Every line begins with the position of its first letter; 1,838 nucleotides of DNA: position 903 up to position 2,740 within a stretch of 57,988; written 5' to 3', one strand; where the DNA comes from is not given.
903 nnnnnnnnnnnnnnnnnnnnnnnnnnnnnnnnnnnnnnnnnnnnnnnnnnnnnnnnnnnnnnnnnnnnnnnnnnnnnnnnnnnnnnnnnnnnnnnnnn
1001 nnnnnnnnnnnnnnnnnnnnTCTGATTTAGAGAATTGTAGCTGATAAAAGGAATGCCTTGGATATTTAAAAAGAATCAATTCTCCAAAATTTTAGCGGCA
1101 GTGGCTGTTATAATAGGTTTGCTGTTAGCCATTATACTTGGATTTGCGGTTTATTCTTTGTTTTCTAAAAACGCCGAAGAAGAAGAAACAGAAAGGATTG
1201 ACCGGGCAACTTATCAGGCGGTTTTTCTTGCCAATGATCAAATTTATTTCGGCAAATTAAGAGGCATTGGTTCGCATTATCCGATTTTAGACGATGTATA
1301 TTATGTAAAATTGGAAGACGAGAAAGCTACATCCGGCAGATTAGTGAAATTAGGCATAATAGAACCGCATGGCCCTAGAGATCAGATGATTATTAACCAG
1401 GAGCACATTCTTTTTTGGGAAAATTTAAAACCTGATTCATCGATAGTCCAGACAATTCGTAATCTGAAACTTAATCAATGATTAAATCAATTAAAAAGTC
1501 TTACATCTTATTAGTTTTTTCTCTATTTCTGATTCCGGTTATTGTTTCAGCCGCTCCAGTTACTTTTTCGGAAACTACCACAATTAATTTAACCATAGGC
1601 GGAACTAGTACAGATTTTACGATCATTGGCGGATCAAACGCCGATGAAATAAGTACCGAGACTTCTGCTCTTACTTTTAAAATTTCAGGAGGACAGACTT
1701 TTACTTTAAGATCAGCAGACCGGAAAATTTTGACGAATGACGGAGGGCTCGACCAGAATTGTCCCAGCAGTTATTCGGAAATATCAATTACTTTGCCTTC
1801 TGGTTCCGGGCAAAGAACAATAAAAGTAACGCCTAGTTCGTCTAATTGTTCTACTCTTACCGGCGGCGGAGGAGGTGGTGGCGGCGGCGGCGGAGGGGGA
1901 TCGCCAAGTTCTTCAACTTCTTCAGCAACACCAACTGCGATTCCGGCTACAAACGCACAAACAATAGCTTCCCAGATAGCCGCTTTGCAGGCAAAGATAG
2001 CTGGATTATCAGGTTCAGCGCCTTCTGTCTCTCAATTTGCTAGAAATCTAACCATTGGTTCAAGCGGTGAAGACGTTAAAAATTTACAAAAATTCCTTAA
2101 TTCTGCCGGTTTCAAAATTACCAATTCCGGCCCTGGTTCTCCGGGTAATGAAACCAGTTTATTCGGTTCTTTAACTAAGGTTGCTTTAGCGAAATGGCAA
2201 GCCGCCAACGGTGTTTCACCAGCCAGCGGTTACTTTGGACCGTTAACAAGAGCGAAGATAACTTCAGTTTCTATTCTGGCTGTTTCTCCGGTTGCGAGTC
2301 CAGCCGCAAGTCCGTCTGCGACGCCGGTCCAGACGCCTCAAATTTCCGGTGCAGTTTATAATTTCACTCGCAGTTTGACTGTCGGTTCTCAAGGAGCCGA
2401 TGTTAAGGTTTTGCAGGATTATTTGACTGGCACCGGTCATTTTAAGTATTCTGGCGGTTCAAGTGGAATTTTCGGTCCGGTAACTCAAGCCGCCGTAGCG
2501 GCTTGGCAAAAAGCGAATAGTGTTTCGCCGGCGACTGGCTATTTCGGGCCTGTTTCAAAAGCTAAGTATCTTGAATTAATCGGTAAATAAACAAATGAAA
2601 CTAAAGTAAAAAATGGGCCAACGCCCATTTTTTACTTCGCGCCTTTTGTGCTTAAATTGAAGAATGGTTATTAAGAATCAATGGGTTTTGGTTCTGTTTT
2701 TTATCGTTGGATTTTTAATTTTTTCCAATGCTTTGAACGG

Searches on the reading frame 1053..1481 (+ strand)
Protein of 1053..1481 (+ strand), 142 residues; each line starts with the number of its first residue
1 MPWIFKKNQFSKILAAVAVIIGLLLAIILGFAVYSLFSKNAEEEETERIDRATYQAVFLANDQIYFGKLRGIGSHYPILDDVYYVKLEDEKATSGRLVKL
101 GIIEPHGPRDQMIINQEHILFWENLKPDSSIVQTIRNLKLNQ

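Call 36: find_encoding_contigs(protein=window:1053-1481:+, flank=10000, max_places=2)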
Protein window:1053-1481:+ (142 aa): 8 contigs read that carry it; 2 places shown.
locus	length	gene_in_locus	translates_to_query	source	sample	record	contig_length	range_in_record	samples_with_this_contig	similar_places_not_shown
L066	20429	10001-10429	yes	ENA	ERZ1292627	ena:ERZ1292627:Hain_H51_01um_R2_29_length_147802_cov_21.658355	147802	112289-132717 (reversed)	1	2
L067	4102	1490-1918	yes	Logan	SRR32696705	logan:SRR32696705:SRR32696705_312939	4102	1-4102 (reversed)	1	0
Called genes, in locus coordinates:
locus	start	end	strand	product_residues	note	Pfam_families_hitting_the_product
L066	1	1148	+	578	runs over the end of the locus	PF13371:TPR_9 (faint), PF13432:TPR_16 (faint), PF13174:TPR_6 (faint), PF00515:TPR_1, PF07719:TPR_2 (weak), PF13181:TPR_8 (weak), PF13414:TPR_11, PF13431:TPR_17 (weak), +6 more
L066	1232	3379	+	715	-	-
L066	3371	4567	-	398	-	PF13439:Glyco_transf_4, PF00534:Glycos_transf_1, PF13692:Glyco_trans_1_4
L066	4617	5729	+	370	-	PF13439:Glyco_transf_4, PF13579:Glyco_trans_4_4, PF20706:GT4-conflict, PF00534:Glycos_transf_1, PF13692:Glyco_trans_1_4, PF13524:Glyco_trans_1_2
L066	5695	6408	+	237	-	PF00535:Glycos_transf_2, PF10111:Glyco_tranf_2_2, PF13641:Glyco_tranf_2_3 (weak)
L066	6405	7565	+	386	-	PF13439:Glyco_transf_4, PF13579:Glyco_trans_4_4, PF20706:GT4-conflict (weak), PF00534:Glycos_transf_1, PF13692:Glyco_trans_1_4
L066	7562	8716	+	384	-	PF13579:Glyco_trans_4_4 (weak), PF13439:Glyco_transf_4, PF20706:GT4-conflict, PF00534:Glycos_transf_1, PF13692:Glyco_trans_1_4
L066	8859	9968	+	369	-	-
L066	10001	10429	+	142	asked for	-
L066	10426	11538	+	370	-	-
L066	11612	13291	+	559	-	PF08409:TMTC_DUF1736 (faint), PF04733:Coatomer_E (weak), PF07719:TPR_2 (faint), PF13181:TPR_8 (faint), PF13424:TPR_12 (weak), PF14559:TPR_19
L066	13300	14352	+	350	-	PF00534:Glycos_transf_1, PF13692:Glyco_trans_1_4, PF13524:Glyco_trans_1_2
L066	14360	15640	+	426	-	PF01943:Polysacc_synt, PF13440:Polysacc_synt_3, PF01943:Polysacc_synt (weak)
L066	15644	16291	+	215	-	PF01370:Epimerase, PF04321:RmlD_sub_bind, PF02719:Polysacc_synt_2, PF01073:3Beta_HSD, PF16363:GDP_Man_Dehyd (weak), PF07993:NAD_binding_4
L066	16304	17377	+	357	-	PF00534:Glycos_transf_1, PF13692:Glyco_trans_1_4, PF13524:Glyco_trans_1_2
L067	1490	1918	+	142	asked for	-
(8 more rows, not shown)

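Call 64: search_protein_families(library=pfam, proteins=[window:1053-1481:+], max_evalue=0.001)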
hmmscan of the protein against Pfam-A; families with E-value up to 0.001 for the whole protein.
window:1053-1481:+ (142 aa): 0 families

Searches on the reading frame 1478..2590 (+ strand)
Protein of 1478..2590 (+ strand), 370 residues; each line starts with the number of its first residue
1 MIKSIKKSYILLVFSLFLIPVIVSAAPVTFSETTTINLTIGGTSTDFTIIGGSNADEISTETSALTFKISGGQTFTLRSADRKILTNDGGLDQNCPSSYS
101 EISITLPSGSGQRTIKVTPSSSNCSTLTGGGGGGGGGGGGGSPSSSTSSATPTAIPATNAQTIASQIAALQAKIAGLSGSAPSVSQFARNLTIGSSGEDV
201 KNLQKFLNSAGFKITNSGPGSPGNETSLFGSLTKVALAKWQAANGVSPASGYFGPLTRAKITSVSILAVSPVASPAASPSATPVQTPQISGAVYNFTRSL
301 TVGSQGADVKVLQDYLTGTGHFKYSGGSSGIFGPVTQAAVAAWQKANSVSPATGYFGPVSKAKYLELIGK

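Call 64: search_protein_families(library=pfam, proteins=[window:1478-2590:+], max_evalue=0.001)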
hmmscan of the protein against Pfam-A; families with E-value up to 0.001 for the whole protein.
window:1478-2590:+ (370 aa): 1 family
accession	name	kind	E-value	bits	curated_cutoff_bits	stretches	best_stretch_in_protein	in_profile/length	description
PF01471.23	PG_binding_1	-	4.6e-22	78.4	23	2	196-261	1-57/57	Putative peptidoglycan binding domain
